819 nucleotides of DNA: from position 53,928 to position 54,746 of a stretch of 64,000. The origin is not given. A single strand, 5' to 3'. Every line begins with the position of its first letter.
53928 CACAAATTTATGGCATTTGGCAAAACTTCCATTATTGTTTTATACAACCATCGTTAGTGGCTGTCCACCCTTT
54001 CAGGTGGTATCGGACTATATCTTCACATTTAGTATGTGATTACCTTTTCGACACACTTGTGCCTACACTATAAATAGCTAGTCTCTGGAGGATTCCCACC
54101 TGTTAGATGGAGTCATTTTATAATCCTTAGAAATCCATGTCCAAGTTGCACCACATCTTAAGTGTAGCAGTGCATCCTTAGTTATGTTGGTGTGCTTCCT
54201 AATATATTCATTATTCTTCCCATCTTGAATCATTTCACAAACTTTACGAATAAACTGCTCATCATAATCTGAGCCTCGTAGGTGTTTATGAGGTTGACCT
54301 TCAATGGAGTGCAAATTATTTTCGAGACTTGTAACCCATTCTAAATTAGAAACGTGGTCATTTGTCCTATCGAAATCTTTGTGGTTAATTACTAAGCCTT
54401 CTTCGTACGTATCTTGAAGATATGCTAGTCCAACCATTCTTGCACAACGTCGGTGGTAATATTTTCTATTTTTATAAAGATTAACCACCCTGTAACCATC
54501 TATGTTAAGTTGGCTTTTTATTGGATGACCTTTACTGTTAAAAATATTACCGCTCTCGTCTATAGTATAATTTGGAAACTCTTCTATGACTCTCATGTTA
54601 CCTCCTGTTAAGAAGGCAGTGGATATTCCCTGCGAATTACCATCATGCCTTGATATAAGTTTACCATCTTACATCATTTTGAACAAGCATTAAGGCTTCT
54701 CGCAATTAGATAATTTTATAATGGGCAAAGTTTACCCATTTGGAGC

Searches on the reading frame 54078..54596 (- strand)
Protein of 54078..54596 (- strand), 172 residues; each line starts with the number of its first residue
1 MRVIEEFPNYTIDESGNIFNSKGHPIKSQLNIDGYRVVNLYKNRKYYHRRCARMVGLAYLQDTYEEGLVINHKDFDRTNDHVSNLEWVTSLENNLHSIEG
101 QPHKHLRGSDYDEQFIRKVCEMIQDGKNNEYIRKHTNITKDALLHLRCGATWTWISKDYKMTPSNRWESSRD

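Call 102: search_protein_families(library=pfam, proteins=[window:54078-54596:-], max_evalue=0.01)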
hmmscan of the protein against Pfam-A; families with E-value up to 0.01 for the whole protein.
window:54078-54596:- (172 aa): 1 family
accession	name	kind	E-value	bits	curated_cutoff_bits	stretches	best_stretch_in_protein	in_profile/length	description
PF13392.12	HNH_3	-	6.1e-07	29.4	24.8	1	65-94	16-45/46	HNH endonuclease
